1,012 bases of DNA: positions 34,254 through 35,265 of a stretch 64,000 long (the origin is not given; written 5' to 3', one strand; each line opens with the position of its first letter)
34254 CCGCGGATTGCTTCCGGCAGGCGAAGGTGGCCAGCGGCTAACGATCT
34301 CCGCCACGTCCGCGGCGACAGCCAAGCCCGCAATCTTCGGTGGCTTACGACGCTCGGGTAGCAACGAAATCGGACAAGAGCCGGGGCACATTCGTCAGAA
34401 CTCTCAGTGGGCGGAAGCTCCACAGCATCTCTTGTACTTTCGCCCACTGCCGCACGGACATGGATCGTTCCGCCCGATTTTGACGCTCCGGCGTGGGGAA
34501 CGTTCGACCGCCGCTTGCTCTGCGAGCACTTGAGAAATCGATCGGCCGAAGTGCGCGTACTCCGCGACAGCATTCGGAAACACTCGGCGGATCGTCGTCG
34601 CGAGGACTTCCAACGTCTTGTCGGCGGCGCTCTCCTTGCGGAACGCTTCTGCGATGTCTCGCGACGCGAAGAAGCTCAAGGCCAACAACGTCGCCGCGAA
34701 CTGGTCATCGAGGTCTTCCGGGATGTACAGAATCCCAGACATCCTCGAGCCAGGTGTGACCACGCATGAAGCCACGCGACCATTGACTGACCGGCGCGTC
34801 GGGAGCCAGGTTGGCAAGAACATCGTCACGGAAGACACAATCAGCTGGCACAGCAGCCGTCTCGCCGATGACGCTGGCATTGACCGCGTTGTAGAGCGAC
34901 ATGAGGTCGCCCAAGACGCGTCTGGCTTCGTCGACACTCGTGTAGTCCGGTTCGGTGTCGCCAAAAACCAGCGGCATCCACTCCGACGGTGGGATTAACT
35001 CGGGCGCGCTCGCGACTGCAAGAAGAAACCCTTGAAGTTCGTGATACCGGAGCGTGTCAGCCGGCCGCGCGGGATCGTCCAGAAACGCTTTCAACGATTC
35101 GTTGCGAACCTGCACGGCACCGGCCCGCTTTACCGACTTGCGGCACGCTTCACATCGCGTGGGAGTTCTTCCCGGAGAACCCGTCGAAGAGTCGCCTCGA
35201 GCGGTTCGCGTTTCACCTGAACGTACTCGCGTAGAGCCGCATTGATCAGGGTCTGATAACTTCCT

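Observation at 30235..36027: ~5.7-kb integrase-less island inserted in tRNA-Pro(CGG), bounded by a 46-nt perfect direct repeat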

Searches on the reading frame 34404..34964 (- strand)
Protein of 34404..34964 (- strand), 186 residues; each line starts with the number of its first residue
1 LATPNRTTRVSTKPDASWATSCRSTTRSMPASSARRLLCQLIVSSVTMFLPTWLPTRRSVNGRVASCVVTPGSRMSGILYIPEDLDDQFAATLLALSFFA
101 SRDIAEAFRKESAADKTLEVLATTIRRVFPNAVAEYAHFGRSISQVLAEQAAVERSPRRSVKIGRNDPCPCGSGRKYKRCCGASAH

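Call 7: search_protein_families(library=pfam, proteins=[window:34404-34964:-], max_evalue=0.01)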
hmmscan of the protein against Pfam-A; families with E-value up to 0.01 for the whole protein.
window:34404-34964:- (186 aa): 1 family
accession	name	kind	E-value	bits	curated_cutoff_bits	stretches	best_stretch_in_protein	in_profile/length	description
PF02810.21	SEC-C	-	1.4e-10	41.3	20.4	1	165-182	1-18/19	SEC-C motif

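Call 8: search_protein_families(library=padloc, proteins=[window:34404-34964:-], max_evalue=0.01)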
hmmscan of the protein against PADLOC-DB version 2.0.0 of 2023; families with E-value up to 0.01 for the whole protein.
window:34404-34964:- (186 aa): 4 families
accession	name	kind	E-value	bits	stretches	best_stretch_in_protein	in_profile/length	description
PDLC04917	PDC-S12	-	1.2e-09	36.4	1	87-181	135-216/218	-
PDLC00833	E1-E2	-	4e-06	24.5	1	159-183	168-192/222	E1-E2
PDLC00872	E2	-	3.9e-05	21.2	1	160-181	165-186/216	E2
PDLC00865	E2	-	0.00042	17.8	1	162-184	169-191/219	E2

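Call 55: search_protein_families(library=ncbifam, proteins=[window:34404-34964:-], max_evalue=0.01)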
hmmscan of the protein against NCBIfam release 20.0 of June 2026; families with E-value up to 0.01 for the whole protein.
window:34404-34964:- (186 aa): 9 families
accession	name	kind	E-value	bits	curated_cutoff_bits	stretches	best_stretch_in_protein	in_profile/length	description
NF004088.0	PRK05590.1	equivalog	2.1e-11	44.5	140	1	154-183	136-165/166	hypothetical protein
NF007704.0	PRK10396.1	equivalog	1.9e-10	41.1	149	1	84-181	132-219/221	hypothetical protein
NF002592.0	PRK02250.1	equivalog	6.7e-10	39.3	158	1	155-182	140-167/167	hypothetical protein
TIGR04102.1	SWIM_PBPRA1643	hypoth_equivalog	1.1e-08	35.5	68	1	161-182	87-108/108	PBPRA1643 family SWIM/SEC-C metal-binding motif protein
NF001213.0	PRK00183.1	equivalog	2e-08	34.4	158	1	157-183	128-154/157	hypothetical protein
NF002449.0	PRK01617.1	equivalog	7.8e-08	32.8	141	1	161-182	132-153/154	hypothetical protein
NF002486.0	PRK01752.1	equivalog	0.00097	19.1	120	1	166-183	138-155/157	YchJ family protein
NF003262.0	PRK04233.1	equivalog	0.0025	17.9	204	1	165-183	6-24/129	hypothetical protein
NF008970.0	PRK12318.1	equivalog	0.0032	16.7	267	1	163-181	1-19/291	methionyl aminopeptidase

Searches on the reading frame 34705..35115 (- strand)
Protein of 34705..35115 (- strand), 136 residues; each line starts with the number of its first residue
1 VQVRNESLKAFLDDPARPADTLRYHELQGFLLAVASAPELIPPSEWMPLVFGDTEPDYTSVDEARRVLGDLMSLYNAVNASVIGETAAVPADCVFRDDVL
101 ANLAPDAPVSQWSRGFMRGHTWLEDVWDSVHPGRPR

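Call 7: search_protein_families(library=pfam, proteins=[window:34705-35115:-], max_evalue=0.01)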
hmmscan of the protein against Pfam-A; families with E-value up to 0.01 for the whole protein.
window:34705-35115:- (136 aa): 1 family
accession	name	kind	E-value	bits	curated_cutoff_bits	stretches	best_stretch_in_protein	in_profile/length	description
PF03695.18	UPF0149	-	1e-19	71.8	25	1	7-128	2-126/181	Uncharacterised protein family (UPF0149)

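Call 8: search_protein_families(library=padloc, proteins=[window:34705-35115:-], max_evalue=0.01)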
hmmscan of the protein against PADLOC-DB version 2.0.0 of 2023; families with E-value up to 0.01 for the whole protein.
window:34705-35115:- (136 aa): 1 family
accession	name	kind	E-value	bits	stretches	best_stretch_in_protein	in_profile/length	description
PDLC04917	PDC-S12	-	4.8e-12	44.2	1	7-121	13-126/218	-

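Call 55: search_protein_families(library=ncbifam, proteins=[window:34705-35115:-], max_evalue=0.01)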
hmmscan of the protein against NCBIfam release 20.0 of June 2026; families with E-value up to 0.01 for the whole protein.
window:34705-35115:- (136 aa): 2 families
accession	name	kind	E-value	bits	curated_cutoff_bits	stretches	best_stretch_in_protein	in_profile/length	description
TIGR02292.1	ygfB_yecA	subfamily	4.1e-18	65.6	33.8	1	6-128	3-124/179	UPF0149 family protein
NF007704.0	PRK10396.1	equivalog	1.4e-08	35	149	1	21-121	27-126/221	hypothetical protein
